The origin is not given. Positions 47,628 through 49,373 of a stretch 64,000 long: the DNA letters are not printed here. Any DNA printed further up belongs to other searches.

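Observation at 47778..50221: Second radical SAM enzyme (HemN-like) also divergently paired with a TrmB paralog across an AT-rich region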

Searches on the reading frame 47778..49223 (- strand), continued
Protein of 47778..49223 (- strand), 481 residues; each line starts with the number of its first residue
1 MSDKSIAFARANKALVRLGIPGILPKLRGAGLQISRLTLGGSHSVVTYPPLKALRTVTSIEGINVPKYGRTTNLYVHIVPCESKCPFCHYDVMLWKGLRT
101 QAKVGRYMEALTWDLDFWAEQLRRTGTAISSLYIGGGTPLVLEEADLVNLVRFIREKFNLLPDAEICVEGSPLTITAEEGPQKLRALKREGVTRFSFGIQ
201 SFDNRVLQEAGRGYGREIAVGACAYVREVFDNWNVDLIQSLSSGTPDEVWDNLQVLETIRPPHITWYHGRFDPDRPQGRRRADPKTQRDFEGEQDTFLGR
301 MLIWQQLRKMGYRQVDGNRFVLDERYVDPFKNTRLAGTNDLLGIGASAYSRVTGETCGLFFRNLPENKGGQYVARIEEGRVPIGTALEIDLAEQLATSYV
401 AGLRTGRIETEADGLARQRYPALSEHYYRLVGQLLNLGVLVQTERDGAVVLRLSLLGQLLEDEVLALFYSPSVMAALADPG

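Call 18: search_protein_families(library=pfam, proteins=[L020:4398-5318:+, L020:5315-7960:+, L020:9514-10257:+], max_evalue=0.01)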
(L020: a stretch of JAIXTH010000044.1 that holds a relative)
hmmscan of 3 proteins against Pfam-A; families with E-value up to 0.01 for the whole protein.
L020:4398-5318:+ (306 aa): 1 family
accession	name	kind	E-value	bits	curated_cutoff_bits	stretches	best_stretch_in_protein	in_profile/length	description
PF05114.20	MbnB_TglH_ChrH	-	2e-37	129.3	25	1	50-261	37-245/263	RiPP precursor modification enzyme MbnB/TglH/ChrH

L020:5315-7960:+ (881 aa): 5 families
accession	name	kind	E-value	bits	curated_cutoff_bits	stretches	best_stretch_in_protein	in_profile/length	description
PF13649.12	Methyltransf_25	-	6.7e-09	36.8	27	1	685-782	2-97/97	Methyltransferase domain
PF01209.24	Ubie_methyltran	-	2e-08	34.3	20.1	1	677-802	44-166/233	ubiE/COQ5 methyltransferase family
PF08241.18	Methyltransf_11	-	2.8e-08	34.7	21.2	1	686-786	2-95/95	Methyltransferase domain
PF13847.12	Methyltransf_31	-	5.8e-06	26.5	27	1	680-790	3-113/145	Methyltransferase domain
PF05331.17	DUF742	-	0.0017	18.6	27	1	231-282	38-88/114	Protein of unknown function (DUF742)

L020:9514-10257:+ (247 aa): 5 families
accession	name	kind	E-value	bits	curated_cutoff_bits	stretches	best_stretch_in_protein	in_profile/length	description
PF13649.12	Methyltransf_25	-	3.1e-12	47.5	27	1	71-163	3-97/97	Methyltransferase domain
PF08241.18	Methyltransf_11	-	2.6e-08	34.8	21.2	1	71-166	2-94/95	Methyltransferase domain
PF08242.18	Methyltransf_12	-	4.2e-08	34.2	30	1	71-164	2-97/98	Methyltransferase domain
PF13847.12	Methyltransf_31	-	1e-06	28.9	27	1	66-144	4-88/145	Methyltransferase domain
PF02390.23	Methyltransf_4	-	5.8e-06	26.3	24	1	68-125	4-62/173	Putative methyltransferase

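Call 19: search_protein_families(library=ncbifam, proteins=[L020:4398-5318:+, L020:5315-7960:+, L020:9514-10257:+], max_evalue=0.01)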
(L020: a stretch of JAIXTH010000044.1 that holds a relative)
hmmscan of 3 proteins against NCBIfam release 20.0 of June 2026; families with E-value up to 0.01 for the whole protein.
L020:4398-5318:+ (306 aa): 4 families
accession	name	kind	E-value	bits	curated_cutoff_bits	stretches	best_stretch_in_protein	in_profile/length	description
NF050167.1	MNIO_BufB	equivalog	5e-26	91.6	310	1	52-260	38-247/262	MNIO family bufferin maturase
NF003818.2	PRK05409.1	equivalog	6.3e-26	91.5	360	1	74-258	62-244/264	HvfB family MNIO-type RiPP peptide maturase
NF050151.1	RiPP_MNIO_ApyH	equivalog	2.4e-22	79.4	400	1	120-259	124-260/283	multinuclear non-heme iron-dependent oxidative enzyme ApyH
NF050165.1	MNIO_ChrH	equivalog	5.8e-16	58.5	600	1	129-284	124-277/363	MNIO family chryseobactin maturase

L020:5315-7960:+ (881 aa): 19 families
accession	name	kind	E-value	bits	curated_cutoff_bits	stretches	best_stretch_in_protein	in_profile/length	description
NF058584.1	thiaGlu_TglI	equivalog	3e-15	56.3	450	1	2-154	1-155/268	peptidyl (S)-2-mercaptoglycine synthase subunit TglI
NF008823.0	PRK11873.1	subfamily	8.4e-11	41.9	263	1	677-789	74-184/272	arsenite methyltransferase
NF041537.1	ArsM_AhpD_UU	exception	4e-09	35.7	510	1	678-794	74-188/345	arsenite methyltransferase/AhpD domain selenoprotein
NF001240.0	PRK00216.1-1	equivalog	3e-08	33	378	1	677-786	60-168/251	bifunctional demethylmenaquinone methyltransferase/2-methoxy-6-polyprenyl-1,4-benzoquinol methylase UbiE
TIGR02752.1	MenG_heptapren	equivalog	1.6e-07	31.1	419.85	1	678-786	43-149/231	demethylmenaquinone methyltransferase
NF052510.1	methyltran_MpqE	exception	1.9e-07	30.7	335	1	678-785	44-150/234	methyl-plastoquinone biosynthesis methyltransferase MpqE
NF001243.0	PRK00216.1-4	equivalog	6e-07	29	235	1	677-785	44-150/237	demethylmenaquinone methyltransferase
NF047649.1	MTase_UXPK_star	exception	2.8e-06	26.6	460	1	679-792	76-187/283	methyltransferase/UXPK-star double selenoprotein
NF001244.0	PRK00216.1-5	equivalog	3.3e-06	26.6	216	1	678-787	46-154/236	bifunctional demethylmenaquinone methyltransferase/2-methoxy-6-polyprenyl-1,4-benzoquinol methylase UbiE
TIGR01934.1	MenG_MenH_UbiE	subfamily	6.5e-06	25.6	158.35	1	679-787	38-142/223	ubiquinone/menaquinone biosynthesis methyltransferase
NF045825.1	FAmtase_mtf2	equivalog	4.9e-05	22.7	400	1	730-788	104-160/248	fatty-acid O-methyltransferase Mtf2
NF040538.1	methyl_ArsM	equivalog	6.6e-05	22.2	500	0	679-752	60-137/356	arsinothricin biosynthesis methyltransferase ArsM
NF045823.1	PthPhpthDimycoMt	equivalog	0.0003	20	300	1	731-785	113-165/256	phthiotriol/phenolphthiotriol dimycocerosates methyltransferase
NF041536.1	ArsM_DUF2284_UU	exception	0.00043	18.7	575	1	678-792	74-186/459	arsenite methyltransferase/DUF2284 domain selenoprotein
NF045667.1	MTase_DVU1556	equivalog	0.00053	19.5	155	1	675-787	17-120/213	DVU_1556 family methyltransferase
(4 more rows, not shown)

L020:9514-10257:+ (247 aa): 10 families
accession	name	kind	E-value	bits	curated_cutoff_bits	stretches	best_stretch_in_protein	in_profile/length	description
TIGR00740.1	TIGR00740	equivalog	3e-39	135.1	193.3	1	24-247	12-239/239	carboxy-S-adenosyl-L-methionine synthase CmoA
NF011995.0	PRK15451.1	equivalog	5e-31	108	285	1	21-247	12-242/247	carboxy-S-adenosyl-L-methionine synthase CmoA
TIGR02072.1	BioC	equivalog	2.6e-07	30.7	184.95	1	51-167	20-132/244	malonyl-ACP O-methyltransferase BioC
NF043040.1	corrin_prot_MT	hypoth_equivalog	7.6e-07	28.8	180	1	33-179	11-158/216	corrinoid protein-associated methyltransferase CpaM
TIGR00091.1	TIGR00091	equivalog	3.4e-06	26.6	112.65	1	64-145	15-98/194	tRNA (guanosine(46)-N7)-methyltransferase TrmB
NF010703.0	PRK14103.1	equivalog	7.6e-06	25.5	320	1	42-163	13-120/256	trans-aconitate 2-methyltransferase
NF002463.0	PRK01683.1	equivalog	1.6e-05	24.7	297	1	54-165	23-126/258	trans-aconitate 2-methyltransferase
NF040539.1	AST_met_ArsM_2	exception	3.4e-05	23.8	240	1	57-168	47-164/262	putative arsinothricin biosynthesis methyltransferase ArsM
NF041536.1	ArsM_DUF2284_UU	exception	0.00018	20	575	1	89-199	101-211/459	arsenite methyltransferase/DUF2284 domain selenoprotein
TIGR02469.1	CbiT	equivalog_domain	0.0039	17.4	78.3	1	62-129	16-84/124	precorrin-6Y C5,15-methyltransferase (decarboxylating) subunit CbiT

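Call 21: search_protein_families(library=pfam, proteins=[L002:1435-2352:-, L003:7242-7877:+, L007:6969-7613:-, L018:7629-7931:+, L026:7322-7849:+, L031:7433-7879:+, L032:6934-7938:+, L029:6155-7027:-, L029:9604-10638:+, L003:9575-10132:+], max_evalue=0.001)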
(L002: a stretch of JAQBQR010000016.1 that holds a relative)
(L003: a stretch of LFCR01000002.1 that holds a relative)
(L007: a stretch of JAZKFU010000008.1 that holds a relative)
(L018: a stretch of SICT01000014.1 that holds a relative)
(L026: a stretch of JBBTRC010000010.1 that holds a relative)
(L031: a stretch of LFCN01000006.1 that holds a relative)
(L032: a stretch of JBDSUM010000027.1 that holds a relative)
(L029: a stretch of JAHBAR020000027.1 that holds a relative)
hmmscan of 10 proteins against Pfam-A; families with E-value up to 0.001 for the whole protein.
L002:1435-2352:- (305 aa): 0 families

L003:7242-7877:+ (211 aa): 1 family
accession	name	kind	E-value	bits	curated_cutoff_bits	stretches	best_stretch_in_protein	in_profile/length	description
PF01923.23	Cob_adeno_trans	-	3.8e-42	144.7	24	1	24-196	1-170/171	Cobalamin adenosyltransferase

L007:6969-7613:- (214 aa): 4 families
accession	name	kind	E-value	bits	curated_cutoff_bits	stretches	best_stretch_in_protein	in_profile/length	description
PF13302.13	Acetyltransf_3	-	4.4e-19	70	25.4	1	22-155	5-137/138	Acetyltransferase (GNAT) domain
PF13420.13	Acetyltransf_4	-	5.2e-08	33.5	24.3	1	28-175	8-154/155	Acetyltransferase (GNAT) domain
PF00583.31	Acetyltransf_1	-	2.2e-07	31.6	20.7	1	52-155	20-116/116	Acetyltransferase (GNAT) family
PF13523.12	Acetyltransf_8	-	8.8e-06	25.8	27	1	28-157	5-139/145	Acetyltransferase (GNAT) domain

L018:7629-7931:+ (100 aa): 0 families

L026:7322-7849:+ (175 aa): 1 family
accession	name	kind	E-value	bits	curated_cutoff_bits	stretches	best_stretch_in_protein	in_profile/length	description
PF18931.5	DUF5680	-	0.00023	21.9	25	1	75-156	9-89/104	Domain of unknown function (DUF5680)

L031:7433-7879:+ (148 aa): 0 families

L032:6934-7938:+ (334 aa): 1 family
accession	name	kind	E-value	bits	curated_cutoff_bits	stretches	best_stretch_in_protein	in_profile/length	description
PF01545.26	Cation_efflux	-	1.8e-29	103.4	26.6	1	11-215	1-195/198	Cation efflux family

L029:6155-7027:- (290 aa): 6 families
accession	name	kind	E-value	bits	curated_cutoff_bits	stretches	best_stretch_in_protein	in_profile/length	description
PF08241.18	Methyltransf_11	-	5.8e-24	85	21.2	1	75-169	2-95/95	Methyltransferase domain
PF13649.12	Methyltransf_25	-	3.4e-20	73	27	1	73-165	1-97/97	Methyltransferase domain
PF13847.12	Methyltransf_31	-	7.5e-14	52.1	27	1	69-169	3-109/145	Methyltransferase domain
PF08242.18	Methyltransf_12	-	4.7e-13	50.1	30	1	74-166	1-97/98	Methyltransferase domain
PF01209.24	Ubie_methyltran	-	1.6e-11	44.5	20.1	1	68-171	46-153/233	ubiE/COQ5 methyltransferase family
PF13489.12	Methyltransf_23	-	2.5e-11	44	27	1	57-176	12-123/164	Methyltransferase domain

L029:9604-10638:+ (344 aa): 1 family
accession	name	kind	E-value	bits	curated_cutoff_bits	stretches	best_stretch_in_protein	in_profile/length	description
PF00285.26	Citrate_synt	-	2.8e-10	40.2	27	1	105-332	9-227/357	Citrate synthase, C-terminal domain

L003:9575-10132:+ (185 aa): 0 families

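Call 51: search_solved_structures(query=window:47778-49223:-, max_evalue=0.001)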
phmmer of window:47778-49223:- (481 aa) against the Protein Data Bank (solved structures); distinct sequences matched with E-value up to 0.001: 3.
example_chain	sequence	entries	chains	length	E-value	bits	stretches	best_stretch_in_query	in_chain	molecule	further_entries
1olt_A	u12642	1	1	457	1.1e-22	83.4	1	70-355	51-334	OXYGEN-INDEPENDENT COPROPORPHYRINOGEN III OXIDASE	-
9p2u_A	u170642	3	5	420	1.2e-15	60.3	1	73-291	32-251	Radical S-adenosylmethionine methyltransferase NocN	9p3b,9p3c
4rv1_A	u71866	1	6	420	2.1e-05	26.5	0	163-261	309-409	Engineered Protein OR497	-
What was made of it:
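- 47778..49223 (-): HemN-like radical SAM gene (481 aa), member of an uncharacterised clade. Has CxxxCxxC (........) and GGGTP. Closest solved structures are HemN 1olt (1e-22) and NocN 9p2u (1e-15) (call 51).
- On Class C (HemN-like) radical SAM methyltransferases: There is sequence similarity to NocN (1e-15, call 51) and the GGGTP motif is present.
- Closest known: HemN / HemW / ChuW and class C radical SAM methyltransferases. Same: The closest solved structures are HemN 1olt (1e-22) and NocN 9p2u (1e-15) (call 51).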

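Call 73: find_encoding_contigs(protein=P0002, flank=3000, max_places=1)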
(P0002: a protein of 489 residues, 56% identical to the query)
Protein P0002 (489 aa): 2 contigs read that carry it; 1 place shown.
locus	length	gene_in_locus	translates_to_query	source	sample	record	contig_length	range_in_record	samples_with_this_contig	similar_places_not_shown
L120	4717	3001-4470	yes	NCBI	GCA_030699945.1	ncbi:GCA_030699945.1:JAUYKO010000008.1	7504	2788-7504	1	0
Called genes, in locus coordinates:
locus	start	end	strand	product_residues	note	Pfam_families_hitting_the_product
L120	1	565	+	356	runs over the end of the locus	PF00291:PALP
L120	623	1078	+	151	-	PF01668:SmpB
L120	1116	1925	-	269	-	-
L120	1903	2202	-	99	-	-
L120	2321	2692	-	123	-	PF14478:DUF4430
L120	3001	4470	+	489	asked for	PF04055:Radical_SAM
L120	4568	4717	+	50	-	PF01926:MMR_HSR1, PF02421:FeoB_N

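Call 74: find_encoding_contigs(protein=P0008, flank=3000, max_places=1)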
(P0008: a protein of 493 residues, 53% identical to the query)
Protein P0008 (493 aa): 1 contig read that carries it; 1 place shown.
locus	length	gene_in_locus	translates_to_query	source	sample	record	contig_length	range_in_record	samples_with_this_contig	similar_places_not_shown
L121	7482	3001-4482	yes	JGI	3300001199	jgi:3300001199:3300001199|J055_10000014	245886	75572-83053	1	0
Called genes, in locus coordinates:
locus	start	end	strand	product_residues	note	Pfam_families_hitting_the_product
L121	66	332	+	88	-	-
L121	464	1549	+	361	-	-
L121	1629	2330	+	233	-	PF01726:LexA_DNA_bind, PF00717:Peptidase_S24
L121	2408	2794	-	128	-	-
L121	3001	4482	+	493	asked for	PF04055:Radical_SAM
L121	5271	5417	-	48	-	-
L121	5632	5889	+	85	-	-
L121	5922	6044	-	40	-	-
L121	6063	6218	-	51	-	-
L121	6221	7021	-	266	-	PF18306:LDcluster4, PF03641:Lysine_decarbox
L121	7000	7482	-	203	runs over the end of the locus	PF00929:RNase_T, PF16473:Rv2179c-like (weak)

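Call 75: find_encoding_contigs(protein=P0020, flank=3000, max_places=1)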
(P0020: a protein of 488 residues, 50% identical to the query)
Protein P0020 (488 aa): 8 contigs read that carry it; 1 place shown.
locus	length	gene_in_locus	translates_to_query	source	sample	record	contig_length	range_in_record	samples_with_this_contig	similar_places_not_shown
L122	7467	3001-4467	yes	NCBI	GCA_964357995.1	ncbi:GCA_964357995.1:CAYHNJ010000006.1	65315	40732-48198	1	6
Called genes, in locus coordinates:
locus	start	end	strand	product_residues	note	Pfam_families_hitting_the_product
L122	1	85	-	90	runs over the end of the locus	PF00216:Bac_DNA_binding, PF18291:HU-HIG (weak)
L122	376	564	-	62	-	-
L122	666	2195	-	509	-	PF12072:RNase_Y_N, PF00013:KH_1 (weak), PF01966:HD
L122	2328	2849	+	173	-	-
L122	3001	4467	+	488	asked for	PF04055:Radical_SAM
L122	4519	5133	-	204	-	PF00574:CLP_protease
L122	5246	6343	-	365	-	PF05697:Trigger_N, PF05698:Trigger_C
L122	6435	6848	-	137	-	-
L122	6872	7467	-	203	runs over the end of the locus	-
